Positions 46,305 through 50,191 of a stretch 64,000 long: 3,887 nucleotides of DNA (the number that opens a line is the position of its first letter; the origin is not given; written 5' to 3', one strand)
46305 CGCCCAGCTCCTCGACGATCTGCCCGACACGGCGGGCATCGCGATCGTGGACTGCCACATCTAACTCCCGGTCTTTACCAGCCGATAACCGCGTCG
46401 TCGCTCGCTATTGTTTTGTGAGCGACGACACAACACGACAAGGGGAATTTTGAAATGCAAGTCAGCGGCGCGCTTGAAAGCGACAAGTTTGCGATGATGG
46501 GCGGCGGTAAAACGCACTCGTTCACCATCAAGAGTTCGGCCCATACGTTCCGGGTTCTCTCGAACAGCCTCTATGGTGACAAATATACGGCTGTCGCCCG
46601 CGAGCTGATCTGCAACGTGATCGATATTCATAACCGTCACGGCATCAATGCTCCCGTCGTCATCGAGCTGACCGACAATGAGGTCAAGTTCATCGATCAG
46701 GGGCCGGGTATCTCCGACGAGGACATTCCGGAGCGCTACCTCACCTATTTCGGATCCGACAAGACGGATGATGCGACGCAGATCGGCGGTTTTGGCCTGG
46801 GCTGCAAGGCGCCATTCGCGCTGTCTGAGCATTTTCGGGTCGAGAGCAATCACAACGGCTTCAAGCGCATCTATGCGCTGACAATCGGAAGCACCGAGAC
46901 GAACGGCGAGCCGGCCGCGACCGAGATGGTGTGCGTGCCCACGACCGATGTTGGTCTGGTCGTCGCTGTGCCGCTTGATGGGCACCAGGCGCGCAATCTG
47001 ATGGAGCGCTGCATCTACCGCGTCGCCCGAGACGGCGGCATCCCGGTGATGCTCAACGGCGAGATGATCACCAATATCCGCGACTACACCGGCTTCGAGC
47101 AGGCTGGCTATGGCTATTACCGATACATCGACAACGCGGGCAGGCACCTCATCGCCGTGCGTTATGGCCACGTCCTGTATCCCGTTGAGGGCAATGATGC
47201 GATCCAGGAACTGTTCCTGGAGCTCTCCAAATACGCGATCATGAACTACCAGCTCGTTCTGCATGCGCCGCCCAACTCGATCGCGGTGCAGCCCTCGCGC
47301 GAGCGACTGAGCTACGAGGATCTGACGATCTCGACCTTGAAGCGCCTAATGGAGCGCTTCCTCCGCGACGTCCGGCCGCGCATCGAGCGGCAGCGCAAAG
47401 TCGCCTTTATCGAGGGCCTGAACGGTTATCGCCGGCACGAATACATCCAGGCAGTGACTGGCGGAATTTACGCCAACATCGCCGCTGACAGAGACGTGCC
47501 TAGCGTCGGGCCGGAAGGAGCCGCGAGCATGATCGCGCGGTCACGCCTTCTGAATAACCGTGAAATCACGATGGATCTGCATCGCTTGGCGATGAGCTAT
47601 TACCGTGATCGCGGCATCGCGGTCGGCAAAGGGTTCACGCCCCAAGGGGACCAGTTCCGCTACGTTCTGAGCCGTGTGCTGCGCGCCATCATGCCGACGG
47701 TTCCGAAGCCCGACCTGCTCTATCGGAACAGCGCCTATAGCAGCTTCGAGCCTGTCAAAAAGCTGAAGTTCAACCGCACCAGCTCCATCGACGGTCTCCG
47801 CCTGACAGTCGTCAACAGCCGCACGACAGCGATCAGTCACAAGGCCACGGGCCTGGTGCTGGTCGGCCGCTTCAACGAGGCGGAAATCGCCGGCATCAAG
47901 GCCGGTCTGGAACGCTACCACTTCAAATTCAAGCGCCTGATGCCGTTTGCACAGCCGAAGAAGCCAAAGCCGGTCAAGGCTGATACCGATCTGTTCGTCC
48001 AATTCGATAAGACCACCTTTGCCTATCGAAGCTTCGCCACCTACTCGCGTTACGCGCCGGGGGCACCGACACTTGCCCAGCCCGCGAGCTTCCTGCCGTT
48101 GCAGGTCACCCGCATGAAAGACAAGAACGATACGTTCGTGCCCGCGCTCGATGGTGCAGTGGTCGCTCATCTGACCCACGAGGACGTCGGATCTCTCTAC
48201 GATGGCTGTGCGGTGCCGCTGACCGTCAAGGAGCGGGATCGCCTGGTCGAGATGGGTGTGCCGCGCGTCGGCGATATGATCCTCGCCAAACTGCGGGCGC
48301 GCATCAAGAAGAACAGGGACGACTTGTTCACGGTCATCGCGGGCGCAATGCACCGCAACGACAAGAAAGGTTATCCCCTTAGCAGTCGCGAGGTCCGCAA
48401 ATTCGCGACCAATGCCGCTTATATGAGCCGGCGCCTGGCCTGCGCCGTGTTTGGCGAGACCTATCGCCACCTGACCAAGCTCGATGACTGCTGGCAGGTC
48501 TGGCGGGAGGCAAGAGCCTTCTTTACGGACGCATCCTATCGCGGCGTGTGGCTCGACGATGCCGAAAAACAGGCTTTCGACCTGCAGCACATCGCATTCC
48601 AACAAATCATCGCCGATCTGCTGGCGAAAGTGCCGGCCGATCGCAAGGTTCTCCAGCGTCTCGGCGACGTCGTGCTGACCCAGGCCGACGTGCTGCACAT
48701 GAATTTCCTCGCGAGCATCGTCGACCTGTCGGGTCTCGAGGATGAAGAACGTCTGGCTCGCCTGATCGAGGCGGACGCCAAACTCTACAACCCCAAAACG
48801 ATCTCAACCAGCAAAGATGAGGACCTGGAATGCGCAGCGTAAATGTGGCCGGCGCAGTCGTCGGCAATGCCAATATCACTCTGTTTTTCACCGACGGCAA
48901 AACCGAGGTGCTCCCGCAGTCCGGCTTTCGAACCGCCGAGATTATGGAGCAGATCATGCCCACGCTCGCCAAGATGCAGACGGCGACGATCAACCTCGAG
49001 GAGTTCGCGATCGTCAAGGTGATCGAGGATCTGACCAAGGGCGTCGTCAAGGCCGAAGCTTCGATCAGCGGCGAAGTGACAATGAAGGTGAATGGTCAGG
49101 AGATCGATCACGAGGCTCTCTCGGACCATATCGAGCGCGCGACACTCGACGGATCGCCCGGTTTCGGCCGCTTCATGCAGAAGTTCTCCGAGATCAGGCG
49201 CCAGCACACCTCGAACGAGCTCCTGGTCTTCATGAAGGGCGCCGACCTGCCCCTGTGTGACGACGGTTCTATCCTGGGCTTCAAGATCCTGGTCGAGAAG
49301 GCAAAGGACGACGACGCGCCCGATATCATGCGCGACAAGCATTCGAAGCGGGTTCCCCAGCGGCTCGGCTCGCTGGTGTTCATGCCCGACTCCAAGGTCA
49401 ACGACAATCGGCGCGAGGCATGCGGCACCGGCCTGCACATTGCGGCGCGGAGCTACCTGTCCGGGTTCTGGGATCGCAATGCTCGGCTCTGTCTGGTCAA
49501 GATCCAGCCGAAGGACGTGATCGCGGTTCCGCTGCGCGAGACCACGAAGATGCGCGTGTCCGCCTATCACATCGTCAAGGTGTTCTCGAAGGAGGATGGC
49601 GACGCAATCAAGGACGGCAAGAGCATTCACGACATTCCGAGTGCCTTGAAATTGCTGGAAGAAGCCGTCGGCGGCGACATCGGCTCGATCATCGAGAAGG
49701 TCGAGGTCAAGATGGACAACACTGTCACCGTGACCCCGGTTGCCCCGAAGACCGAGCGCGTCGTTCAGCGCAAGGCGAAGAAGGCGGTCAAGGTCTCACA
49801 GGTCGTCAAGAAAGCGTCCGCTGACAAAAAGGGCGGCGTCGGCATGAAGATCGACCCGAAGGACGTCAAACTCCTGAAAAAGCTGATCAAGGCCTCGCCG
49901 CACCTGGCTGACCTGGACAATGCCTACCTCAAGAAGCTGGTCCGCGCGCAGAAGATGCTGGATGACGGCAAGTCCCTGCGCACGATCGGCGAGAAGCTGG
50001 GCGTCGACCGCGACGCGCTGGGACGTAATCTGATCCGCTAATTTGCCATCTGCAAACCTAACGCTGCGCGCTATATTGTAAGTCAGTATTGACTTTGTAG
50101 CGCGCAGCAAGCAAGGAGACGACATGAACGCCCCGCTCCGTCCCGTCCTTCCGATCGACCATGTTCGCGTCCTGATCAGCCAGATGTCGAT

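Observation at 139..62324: Genome-wide promoter family with a built-in perfect palindromic operator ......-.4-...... (about 14 strong and 6-8 degenerate copies)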

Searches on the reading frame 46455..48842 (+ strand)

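Call 12: search_protein_families(library=phrogs, proteins=[window:46455-48842:+], max_evalue=0.00001)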
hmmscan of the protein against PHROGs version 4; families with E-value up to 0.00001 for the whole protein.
window:46455-48842:+ (795 aa): 7 families
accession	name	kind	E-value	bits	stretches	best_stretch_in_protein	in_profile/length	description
phrog_2979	-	lysis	6.1e-86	290.8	1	1-320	1-327/846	RIIA lysis inhibitor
phrog_612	-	lysis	2.2e-60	206.7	1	15-307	11-301/725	RIIA lysis inhibitor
phrog_3661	-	lysis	7.7e-27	95.2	2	94-301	175-386/917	RIIA lysis inhibitor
phrog_609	-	lysis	5.4e-23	81.9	1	17-293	18-289/1055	RIIB lysis inhibitor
phrog_30832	-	lysis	7.1e-19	68.9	1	17-311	16-317/735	RIIA lysis inhibitor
phrog_38678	-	lysis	2.5e-14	53.5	1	33-180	39-191/805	RIIA lysis inhibitor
phrog_24904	-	lysis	6.3e-10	39.2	1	17-297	16-285/695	RIIA lysis inhibitor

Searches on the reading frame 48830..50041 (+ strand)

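Call 12: search_protein_families(library=phrogs, proteins=[window:48830-50041:+], max_evalue=0.00001)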
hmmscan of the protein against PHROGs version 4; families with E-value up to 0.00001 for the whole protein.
window:48830-50041:+ (403 aa): 5 families
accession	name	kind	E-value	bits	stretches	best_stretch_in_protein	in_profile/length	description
phrog_2886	-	lysis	4.8e-71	241.3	1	88-346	169-431/552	RIIB lysis inhibitor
phrog_609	-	lysis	4.3e-28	98.8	1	21-255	830-1047/1055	RIIB lysis inhibitor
phrog_36818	-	lysis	6.8e-18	65.8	1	128-255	28-148/163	RIIB lysis inhibitor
phrog_3803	-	lysis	1.9e-17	64.7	1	70-250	336-510/530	RIIB lysis inhibitor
phrog_11221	-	lysis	6.7e-15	56.2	1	112-251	105-236/543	RIIB lysis inhibitor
